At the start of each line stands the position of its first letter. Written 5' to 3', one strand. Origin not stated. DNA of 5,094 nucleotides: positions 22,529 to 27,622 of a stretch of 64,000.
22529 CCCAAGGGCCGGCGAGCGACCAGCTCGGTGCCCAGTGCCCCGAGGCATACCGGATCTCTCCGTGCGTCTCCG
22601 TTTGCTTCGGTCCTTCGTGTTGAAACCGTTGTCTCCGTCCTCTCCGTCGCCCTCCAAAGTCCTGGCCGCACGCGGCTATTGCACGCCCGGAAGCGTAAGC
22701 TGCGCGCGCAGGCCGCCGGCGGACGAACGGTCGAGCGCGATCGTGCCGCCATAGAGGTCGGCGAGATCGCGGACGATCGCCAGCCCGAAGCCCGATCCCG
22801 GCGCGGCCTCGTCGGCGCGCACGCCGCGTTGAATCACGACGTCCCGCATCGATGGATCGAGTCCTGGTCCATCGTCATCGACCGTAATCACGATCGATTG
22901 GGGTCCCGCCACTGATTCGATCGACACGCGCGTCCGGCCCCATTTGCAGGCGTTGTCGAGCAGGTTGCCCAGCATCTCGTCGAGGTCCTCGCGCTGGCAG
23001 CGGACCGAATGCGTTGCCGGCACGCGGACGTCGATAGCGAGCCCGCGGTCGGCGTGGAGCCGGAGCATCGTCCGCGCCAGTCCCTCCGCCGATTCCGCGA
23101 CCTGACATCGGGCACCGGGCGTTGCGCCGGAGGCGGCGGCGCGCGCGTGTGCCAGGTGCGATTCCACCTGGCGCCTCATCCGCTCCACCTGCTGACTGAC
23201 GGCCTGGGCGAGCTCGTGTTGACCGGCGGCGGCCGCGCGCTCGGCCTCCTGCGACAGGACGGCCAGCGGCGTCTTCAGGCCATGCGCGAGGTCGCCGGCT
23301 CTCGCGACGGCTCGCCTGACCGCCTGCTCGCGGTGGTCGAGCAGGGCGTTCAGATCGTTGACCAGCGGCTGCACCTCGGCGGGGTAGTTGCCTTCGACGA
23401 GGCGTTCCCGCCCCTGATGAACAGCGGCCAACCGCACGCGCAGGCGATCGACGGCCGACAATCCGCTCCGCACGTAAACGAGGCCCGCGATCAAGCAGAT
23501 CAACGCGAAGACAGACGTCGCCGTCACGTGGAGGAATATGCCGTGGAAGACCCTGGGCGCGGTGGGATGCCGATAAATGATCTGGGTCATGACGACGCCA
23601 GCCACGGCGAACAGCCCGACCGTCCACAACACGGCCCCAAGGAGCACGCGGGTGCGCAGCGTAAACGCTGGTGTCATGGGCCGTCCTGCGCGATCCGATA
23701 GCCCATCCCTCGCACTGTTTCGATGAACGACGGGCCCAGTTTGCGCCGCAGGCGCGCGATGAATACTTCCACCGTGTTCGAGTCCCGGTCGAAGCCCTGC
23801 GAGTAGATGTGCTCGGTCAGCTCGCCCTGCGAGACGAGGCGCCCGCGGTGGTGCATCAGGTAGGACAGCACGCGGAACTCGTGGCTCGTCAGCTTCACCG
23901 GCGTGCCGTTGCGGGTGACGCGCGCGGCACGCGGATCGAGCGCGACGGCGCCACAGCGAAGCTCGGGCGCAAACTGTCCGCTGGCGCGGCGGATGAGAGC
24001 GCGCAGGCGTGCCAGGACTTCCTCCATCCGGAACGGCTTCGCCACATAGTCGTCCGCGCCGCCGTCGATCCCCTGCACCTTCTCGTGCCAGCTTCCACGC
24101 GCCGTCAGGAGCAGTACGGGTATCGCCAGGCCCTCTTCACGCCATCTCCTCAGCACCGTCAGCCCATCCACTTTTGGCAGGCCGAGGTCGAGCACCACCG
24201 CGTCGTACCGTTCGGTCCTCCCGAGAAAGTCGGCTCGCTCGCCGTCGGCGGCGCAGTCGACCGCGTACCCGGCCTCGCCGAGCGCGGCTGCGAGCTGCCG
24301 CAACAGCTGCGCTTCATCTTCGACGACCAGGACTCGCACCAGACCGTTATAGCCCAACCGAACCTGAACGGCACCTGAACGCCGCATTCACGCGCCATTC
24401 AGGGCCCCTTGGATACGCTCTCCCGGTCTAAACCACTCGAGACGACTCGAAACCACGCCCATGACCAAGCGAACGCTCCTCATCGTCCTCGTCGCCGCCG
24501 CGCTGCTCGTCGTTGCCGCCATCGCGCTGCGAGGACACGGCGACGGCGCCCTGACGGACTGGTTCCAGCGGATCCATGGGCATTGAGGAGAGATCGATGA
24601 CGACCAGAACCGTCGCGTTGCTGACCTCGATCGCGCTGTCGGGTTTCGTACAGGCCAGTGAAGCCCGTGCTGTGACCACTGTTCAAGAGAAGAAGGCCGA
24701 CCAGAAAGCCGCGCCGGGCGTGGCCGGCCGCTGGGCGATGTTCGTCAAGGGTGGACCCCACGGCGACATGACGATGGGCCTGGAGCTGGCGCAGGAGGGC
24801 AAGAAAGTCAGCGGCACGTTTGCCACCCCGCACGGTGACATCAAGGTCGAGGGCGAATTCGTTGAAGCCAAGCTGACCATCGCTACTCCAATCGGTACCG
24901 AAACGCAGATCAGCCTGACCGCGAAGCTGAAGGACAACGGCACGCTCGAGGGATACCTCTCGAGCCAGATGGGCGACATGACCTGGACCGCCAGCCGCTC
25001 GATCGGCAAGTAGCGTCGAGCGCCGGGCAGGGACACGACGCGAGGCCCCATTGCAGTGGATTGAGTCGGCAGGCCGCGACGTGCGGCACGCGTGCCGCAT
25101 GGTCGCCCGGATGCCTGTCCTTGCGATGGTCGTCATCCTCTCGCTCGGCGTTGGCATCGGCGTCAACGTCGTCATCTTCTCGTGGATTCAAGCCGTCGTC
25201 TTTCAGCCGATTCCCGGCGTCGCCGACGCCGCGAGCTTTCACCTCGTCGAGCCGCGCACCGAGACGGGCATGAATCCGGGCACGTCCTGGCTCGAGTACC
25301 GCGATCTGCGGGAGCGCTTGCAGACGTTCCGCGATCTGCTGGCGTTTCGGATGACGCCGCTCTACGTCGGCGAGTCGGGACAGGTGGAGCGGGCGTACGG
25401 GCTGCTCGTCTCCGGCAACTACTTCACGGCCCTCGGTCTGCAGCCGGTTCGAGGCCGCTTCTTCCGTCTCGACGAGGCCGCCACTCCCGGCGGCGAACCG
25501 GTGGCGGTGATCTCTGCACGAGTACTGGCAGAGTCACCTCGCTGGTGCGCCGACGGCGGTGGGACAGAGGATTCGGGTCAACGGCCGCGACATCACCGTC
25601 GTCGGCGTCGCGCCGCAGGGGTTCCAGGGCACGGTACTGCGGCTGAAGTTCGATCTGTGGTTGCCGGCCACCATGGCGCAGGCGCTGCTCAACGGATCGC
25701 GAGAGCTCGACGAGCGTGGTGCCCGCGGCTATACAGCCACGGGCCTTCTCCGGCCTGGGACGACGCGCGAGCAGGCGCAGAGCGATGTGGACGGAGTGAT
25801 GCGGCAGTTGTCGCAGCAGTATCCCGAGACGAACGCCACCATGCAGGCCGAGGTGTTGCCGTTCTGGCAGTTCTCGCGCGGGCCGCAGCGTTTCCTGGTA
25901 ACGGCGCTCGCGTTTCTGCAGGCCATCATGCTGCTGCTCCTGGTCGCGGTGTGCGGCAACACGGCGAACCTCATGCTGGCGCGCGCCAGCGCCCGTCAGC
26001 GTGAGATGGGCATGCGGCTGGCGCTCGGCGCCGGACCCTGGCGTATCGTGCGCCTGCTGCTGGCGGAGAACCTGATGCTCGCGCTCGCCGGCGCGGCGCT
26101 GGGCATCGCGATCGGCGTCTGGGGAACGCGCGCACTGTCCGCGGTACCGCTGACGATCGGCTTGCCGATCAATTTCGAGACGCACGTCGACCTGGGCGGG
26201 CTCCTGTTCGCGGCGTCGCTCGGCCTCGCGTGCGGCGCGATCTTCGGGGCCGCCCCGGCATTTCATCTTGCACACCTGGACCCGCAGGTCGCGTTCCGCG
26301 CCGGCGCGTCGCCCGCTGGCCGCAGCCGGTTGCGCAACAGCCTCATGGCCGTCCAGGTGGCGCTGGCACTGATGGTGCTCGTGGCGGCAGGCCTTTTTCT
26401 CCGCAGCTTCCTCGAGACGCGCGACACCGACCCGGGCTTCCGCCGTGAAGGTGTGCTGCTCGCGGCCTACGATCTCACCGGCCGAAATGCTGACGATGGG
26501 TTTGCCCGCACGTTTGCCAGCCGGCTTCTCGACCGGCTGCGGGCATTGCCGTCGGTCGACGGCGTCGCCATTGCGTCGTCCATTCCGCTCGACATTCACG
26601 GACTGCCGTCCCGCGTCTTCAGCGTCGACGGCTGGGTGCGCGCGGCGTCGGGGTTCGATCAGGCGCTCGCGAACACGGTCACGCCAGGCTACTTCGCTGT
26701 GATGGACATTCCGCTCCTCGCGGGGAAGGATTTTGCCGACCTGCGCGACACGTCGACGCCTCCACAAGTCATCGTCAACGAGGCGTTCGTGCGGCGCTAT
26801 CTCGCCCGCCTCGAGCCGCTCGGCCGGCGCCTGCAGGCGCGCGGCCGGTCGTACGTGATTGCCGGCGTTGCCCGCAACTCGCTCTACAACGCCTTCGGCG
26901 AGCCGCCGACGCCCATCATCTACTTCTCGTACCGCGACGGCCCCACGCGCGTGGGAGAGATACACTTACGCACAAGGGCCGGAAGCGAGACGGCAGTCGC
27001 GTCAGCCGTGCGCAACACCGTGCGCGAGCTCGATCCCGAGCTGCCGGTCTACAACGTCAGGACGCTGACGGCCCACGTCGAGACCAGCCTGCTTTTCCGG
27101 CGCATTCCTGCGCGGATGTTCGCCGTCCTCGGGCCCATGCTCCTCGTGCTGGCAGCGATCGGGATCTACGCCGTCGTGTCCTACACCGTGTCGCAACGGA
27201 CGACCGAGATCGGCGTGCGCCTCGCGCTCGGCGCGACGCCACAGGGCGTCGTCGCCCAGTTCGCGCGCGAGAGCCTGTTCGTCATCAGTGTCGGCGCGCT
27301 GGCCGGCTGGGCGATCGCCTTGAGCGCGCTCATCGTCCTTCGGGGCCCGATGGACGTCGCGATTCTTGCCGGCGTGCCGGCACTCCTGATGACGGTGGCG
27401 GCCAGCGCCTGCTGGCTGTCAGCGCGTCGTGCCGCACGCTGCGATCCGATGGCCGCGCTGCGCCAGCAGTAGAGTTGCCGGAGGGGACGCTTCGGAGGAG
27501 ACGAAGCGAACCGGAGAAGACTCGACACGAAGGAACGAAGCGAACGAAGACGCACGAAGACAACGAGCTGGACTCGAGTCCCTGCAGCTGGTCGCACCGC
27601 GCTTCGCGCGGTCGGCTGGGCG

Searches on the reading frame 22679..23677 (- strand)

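Call 66: search_protein_families(library=ncbifam, proteins=[window:22679-23677:-], max_evalue=0.001)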
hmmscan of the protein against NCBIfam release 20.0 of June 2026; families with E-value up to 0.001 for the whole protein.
window:22679-23677:- (333 aa): 59 families (the best 25 are shown)
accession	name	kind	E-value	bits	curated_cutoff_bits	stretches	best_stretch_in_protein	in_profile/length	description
NF008077.0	PRK10815.1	equivalog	7.3e-41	140.4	497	1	48-327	195-476/488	two-component system sensor histidine kinase PhoQ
TIGR01386.1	cztS_silS_copS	subfamily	1.2e-26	93.7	292.55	1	52-327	168-454/457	heavy metal sensor histidine kinase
NF012163.2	BaeS_SmeS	equivalog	1.9e-24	86.5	500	1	57-330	166-457/457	sensor histidine kinase efflux regulator BaeS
NF007004.0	PRK09467.1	equivalog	8.6e-24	84.1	415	1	54-330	162-435/440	two-component system sensor histidine kinase EnvZ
NF007664.1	PRK10337.1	equivalog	1.2e-22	80.2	475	1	60-328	166-441/442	quorum sensing histidine kinase QseC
NF007898.0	PRK10604.1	equivalog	4.5e-22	78.8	478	1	128-330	217-422/433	two-component system sensor histidine kinase RstB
NF008312.0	PRK11100.1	equivalog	9.2e-22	77.5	356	1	53-330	187-473/477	two-component system sensor histidine kinase CreC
NF008025.0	PRK10755.1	equivalog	1.6e-21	76.4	314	1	77-330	96-355/362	two-component system sensor histidine kinase PmrB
NF007793.0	PRK10490.1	equivalog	5.7e-20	70.9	1123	1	111-330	654-881/895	two-component system sensor histidine kinase KdpD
NF007837.0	PRK10549.1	equivalog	2.6e-19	69.3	603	1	58-330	174-457/466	envelope stress sensor histidine kinase BaeS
TIGR02966.1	phoR_proteo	equivalog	8.5e-19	67.7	334.2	1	129-316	120-320/333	phosphate regulon sensor histidine kinase PhoR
NF007007.0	PRK09470.1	equivalog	1.3e-18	67.1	486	1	100-330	222-458/463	envelope stress sensor histidine kinase CpxA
NF046044.1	PnpS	equivalog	4.4e-15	55.6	400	1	131-330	178-390/390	two-component system histidine kinase PnpS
NF012226.0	AdeS_HK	equivalog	1.4e-12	47.5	500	1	45-318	58-341/353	two-component sensor histidine kinase AdeS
NF033792.0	ActS_PrrB_HisK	equivalog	1.6e-12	47.1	350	1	116-319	195-405/423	ActS/PrrB/RegB family redox-sensitive histidine kinase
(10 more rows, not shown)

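Call 67: search_protein_families(library=pfam, proteins=[window:22679-23677:-], max_evalue=0.001)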
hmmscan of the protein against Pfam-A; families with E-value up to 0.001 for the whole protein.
window:22679-23677:- (333 aa): 3 families
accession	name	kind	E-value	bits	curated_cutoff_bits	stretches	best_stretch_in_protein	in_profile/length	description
PF02518.31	HATPase_c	-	2.7e-17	63.7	26.4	1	229-330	3-108/111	Histidine kinase-, DNA gyrase B-, and HSP90-like ATPase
PF13581.12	HATPase_c_2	-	1.2e-05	25.8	27.4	1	232-308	36-111/127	Histidine kinase-like ATPase domain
PF00512.31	HisKA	-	1.8e-05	25.2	26.9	1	128-176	7-59/66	His Kinase A (phospho-acceptor) domain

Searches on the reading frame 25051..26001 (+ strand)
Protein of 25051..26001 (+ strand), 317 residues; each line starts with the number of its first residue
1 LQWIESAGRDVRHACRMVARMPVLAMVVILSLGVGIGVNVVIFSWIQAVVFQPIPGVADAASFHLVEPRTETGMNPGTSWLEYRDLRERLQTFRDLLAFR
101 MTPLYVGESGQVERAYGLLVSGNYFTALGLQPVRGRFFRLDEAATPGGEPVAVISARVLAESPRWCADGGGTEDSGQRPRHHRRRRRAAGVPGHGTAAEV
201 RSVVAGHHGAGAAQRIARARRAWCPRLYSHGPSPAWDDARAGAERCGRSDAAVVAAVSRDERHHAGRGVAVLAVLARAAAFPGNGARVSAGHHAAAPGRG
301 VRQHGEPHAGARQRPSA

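Call 66: search_protein_families(library=ncbifam, proteins=[window:25051-26001:+], max_evalue=0.001)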
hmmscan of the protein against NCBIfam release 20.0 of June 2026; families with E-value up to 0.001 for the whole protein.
window:25051-26001:+ (317 aa): 1 family
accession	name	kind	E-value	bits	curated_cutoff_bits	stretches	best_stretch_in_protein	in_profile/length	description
TIGR03434.1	ADOP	subfamily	3.4e-33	114.8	622.3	1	9-158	3-151/803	ADOP family duplicated permease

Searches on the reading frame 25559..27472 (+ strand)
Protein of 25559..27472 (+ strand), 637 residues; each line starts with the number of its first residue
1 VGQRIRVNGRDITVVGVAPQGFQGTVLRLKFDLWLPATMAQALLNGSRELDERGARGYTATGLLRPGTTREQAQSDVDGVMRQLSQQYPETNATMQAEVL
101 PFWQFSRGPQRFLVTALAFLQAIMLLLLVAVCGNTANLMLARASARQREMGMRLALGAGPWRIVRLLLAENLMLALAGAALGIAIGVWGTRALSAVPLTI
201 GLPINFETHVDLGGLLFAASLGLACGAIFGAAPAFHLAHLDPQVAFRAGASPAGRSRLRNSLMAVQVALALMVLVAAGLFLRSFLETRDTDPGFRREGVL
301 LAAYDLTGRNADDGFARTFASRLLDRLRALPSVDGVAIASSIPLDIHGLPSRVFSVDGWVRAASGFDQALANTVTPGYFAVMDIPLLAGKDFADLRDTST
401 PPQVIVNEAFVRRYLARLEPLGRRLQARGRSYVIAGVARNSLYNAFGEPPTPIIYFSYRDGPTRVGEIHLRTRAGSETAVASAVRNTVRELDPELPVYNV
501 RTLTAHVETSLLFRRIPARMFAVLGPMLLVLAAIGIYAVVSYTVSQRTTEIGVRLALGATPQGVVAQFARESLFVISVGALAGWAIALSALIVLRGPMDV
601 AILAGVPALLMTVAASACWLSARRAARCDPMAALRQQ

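Call 43: search_protein_families(library=ncbifam, proteins=[window:25559-27472:+], max_evalue=0.001)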
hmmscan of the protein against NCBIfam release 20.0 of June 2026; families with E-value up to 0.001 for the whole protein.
window:25559-27472:+ (637 aa): 2 families
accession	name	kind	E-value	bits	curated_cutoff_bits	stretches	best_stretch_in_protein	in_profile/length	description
TIGR03434.1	ADOP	subfamily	3.9e-168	561.1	622.3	1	2-636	164-802/803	ADOP family duplicated permease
NF007826.0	PRK10535.1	equivalog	6.9e-21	74.2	966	2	369-635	367-646/648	macrolide ABC transporter ATP-binding protein/permease MacB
